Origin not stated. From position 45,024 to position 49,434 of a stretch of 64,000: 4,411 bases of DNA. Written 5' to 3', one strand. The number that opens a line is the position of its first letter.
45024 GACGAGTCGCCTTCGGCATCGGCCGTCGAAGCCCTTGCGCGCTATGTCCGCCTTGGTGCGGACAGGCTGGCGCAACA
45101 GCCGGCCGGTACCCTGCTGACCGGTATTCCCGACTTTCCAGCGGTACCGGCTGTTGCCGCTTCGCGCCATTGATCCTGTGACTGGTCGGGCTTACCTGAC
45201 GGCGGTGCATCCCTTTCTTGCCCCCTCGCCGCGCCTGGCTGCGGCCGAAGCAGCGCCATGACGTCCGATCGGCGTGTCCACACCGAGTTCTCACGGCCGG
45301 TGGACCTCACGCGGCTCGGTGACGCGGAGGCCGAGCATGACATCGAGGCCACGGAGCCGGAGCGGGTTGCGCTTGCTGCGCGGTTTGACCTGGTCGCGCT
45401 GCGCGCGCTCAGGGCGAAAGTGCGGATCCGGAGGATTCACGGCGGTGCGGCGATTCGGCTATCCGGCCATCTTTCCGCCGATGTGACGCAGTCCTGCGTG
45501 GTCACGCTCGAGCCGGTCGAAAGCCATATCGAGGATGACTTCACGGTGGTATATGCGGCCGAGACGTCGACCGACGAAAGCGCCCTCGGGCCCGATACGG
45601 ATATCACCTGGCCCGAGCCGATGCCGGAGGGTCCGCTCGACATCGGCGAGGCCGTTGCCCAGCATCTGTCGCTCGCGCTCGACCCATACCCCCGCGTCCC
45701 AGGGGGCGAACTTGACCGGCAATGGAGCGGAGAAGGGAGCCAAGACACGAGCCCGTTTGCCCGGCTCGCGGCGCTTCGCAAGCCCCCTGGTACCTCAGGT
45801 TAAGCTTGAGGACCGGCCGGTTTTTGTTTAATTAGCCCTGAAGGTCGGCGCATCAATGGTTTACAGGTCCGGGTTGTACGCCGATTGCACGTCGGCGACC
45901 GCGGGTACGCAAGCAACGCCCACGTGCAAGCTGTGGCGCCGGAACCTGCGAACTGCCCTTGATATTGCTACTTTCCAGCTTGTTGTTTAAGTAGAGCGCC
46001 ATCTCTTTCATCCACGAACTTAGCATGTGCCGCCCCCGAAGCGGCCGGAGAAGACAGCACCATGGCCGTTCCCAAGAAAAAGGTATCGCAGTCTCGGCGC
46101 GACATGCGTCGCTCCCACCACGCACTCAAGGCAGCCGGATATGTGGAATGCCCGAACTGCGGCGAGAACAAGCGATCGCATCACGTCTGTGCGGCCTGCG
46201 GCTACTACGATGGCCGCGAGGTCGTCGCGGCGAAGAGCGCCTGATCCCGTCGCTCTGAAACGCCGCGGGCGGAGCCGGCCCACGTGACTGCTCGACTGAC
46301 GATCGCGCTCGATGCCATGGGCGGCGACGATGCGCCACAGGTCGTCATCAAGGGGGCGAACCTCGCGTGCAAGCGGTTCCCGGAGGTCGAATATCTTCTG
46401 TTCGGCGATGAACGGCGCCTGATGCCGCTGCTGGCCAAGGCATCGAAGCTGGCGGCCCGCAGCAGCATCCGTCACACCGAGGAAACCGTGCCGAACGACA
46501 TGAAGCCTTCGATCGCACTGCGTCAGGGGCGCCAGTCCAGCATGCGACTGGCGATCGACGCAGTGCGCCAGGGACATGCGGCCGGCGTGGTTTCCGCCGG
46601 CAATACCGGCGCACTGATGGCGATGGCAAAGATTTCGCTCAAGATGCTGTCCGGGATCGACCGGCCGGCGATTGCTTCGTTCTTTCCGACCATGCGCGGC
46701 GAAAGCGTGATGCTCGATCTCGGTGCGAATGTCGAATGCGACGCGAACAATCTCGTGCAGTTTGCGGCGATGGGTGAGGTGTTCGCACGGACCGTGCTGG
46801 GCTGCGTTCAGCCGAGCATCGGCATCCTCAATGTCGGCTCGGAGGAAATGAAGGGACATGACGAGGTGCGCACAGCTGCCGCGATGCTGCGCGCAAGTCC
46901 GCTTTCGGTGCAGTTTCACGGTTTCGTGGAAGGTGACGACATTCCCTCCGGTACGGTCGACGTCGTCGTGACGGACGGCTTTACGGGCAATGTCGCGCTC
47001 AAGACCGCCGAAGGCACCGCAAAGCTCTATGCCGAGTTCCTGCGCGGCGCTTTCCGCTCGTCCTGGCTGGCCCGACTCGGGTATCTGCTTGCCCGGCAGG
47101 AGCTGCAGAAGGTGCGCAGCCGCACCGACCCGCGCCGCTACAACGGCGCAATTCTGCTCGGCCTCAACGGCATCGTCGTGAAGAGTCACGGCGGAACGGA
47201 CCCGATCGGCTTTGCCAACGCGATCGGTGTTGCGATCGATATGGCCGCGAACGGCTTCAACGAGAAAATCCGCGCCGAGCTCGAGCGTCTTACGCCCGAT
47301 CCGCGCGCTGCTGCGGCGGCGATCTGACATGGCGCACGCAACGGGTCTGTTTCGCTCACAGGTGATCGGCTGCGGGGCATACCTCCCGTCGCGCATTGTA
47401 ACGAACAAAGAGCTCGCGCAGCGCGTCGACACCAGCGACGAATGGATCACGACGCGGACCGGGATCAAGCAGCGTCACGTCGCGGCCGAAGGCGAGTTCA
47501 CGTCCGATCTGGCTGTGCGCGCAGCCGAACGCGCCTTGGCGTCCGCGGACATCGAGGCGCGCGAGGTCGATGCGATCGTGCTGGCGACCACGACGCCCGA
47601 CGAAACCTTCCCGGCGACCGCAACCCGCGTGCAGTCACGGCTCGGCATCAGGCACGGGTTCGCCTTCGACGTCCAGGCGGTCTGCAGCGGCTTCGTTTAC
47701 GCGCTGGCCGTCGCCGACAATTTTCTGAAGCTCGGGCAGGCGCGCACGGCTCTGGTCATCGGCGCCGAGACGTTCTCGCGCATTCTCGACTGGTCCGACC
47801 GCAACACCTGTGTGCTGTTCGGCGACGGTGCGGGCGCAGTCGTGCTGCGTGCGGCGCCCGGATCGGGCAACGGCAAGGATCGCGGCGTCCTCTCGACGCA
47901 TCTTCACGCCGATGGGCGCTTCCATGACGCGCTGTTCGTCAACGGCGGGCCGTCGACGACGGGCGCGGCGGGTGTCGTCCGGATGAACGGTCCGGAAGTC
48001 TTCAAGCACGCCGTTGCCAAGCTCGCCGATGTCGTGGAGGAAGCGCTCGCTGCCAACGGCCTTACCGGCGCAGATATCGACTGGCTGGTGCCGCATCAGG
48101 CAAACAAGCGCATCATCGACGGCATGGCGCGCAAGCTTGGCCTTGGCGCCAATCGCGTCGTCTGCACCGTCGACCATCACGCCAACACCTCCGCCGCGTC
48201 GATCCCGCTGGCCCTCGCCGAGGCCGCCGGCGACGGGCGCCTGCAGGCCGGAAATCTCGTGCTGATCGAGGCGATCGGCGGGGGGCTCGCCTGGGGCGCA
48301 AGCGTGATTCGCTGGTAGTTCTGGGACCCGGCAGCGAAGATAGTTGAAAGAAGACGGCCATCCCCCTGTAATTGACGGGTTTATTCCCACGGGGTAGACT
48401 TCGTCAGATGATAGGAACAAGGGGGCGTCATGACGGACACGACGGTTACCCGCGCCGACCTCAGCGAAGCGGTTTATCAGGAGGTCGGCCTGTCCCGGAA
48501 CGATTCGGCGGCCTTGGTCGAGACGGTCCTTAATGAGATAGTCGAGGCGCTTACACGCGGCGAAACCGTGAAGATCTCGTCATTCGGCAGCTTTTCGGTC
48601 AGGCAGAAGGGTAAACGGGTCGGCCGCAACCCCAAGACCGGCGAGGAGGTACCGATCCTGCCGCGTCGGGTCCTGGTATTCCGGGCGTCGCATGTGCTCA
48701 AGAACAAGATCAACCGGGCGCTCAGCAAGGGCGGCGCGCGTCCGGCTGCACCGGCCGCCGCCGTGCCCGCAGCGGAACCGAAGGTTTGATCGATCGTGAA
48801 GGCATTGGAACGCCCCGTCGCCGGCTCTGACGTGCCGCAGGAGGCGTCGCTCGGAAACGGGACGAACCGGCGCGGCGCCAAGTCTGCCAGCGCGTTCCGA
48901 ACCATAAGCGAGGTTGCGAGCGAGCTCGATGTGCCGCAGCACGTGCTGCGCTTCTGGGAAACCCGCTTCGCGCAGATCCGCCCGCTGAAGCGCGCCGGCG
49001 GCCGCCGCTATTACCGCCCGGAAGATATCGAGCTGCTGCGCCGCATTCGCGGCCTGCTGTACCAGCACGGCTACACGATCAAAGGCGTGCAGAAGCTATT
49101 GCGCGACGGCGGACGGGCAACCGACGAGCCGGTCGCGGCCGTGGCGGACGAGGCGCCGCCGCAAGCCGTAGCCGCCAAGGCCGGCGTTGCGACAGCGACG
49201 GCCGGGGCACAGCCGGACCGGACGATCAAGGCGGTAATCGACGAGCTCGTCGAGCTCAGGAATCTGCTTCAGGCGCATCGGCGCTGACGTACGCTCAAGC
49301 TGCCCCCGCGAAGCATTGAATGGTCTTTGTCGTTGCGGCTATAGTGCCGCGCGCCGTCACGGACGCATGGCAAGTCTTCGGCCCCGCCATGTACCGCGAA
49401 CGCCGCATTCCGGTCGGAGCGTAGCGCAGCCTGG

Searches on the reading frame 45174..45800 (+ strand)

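Call 23: search_protein_families(library=pfam, proteins=[window:45174-45800:+], max_evalue=0.001)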
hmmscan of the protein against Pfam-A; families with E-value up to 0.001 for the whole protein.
window:45174-45800:+ (209 aa): 1 family
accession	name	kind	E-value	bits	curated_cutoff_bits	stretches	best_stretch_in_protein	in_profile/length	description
PF02620.22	YceD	-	7e-12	45.9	33.2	1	96-201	1-118/119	Large ribosomal RNA subunit accumulation protein YceD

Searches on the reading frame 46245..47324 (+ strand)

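Call 23: search_protein_families(library=pfam, proteins=[window:46245-47324:+], max_evalue=0.001)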
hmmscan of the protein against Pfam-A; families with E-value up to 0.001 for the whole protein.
window:46245-47324:+ (360 aa): 1 family
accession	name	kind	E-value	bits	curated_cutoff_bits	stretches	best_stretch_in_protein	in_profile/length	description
PF02504.20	FA_synthesis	-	7.1e-109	364.2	29.1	1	18-340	1-323/324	Fatty acid synthesis protein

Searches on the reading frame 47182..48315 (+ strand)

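Call 23: search_protein_families(library=pfam, proteins=[window:47182-48315:+], max_evalue=0.001)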
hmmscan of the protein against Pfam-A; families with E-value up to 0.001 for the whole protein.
window:47182-48315:+ (378 aa): 4 families
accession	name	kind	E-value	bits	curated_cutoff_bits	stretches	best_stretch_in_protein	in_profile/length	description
PF08541.16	ACP_syn_III_C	-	5.4e-34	116.7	26.6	1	289-378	1-90/90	3-Oxoacyl-[acyl-carrier-protein (ACP)] synthase III C terminal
PF08545.16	ACP_syn_III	-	5.4e-32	110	24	1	162-245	1-80/80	3-Oxoacyl-[acyl-carrier-protein (ACP)] synthase III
PF00108.29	Thiolase_N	-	8.9e-08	32.2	26.4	1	91-200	7-117/260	Thiolase, N-terminal domain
PF08392.18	FAE1_CUT1_RppA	-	0.00044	20.1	27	0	86-201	65-178/290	FAE1/Type III polyketide synthase-like protein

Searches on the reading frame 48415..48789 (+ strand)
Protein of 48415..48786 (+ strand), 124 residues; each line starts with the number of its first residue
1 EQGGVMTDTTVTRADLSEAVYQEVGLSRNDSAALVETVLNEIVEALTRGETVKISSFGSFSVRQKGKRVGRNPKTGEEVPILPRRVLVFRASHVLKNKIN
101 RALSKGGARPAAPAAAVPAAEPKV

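Call 23: search_protein_families(library=pfam, proteins=[window:48415-48786:+], max_evalue=0.001)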
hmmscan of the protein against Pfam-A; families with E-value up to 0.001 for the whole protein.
window:48415-48786:+ (124 aa): 2 families
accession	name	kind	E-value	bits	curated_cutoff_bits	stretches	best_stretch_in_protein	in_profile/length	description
PF00216.26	Bac_DNA_binding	-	2.7e-26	92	22.4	1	12-100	2-90/90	Bacterial DNA-binding protein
PF18291.6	HU-HIG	-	1.7e-08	34.9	26.2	1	7-102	28-121/125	HU domain fused to wHTH, Ig, or Glycine-rich motif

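Call 78: list_cluster_members(proteins=[window:48430-48789:+, window:54166-54624:+, window:41745-43946:+, window:46284-47327:+, P0190, P0310])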
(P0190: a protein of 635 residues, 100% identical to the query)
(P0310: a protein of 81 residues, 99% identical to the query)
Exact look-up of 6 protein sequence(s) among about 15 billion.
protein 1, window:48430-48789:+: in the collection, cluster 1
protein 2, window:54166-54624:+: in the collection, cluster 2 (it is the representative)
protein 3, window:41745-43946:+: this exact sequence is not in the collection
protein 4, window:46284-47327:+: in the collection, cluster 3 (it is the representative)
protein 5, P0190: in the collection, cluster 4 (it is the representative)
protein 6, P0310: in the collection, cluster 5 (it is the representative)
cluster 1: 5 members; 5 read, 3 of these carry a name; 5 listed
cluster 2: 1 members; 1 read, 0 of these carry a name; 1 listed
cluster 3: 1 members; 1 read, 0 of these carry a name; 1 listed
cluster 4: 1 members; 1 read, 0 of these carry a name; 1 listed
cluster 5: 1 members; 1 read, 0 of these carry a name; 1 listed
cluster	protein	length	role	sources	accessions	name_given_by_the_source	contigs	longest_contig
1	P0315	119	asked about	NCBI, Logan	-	-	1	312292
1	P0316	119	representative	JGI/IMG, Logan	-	integration host factor subunit alpha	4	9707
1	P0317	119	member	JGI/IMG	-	integration host factor subunit alpha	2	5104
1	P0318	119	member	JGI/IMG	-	integration host factor subunit alpha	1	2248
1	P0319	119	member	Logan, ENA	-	-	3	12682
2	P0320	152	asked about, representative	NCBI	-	-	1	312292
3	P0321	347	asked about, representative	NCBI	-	-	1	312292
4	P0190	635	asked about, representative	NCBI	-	-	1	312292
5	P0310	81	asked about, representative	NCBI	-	-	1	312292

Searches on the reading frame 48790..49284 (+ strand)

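Call 23: search_protein_families(library=pfam, proteins=[window:48790-49284:+], max_evalue=0.001)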
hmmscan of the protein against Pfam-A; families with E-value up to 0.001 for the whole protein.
window:48790-49284:+ (165 aa): 3 families
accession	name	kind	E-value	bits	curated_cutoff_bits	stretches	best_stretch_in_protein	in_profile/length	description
PF13411.12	MerR_1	-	9.5e-23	80.5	21.6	1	38-105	2-67/69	MerR HTH family regulatory protein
PF00376.29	MerR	-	3.8e-08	33.5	28.2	1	38-75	1-38/38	MerR family regulatory protein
PF01527.26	HTH_Tnp_1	-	0.00016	22.2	24.1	0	34-60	21-47/75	Transposase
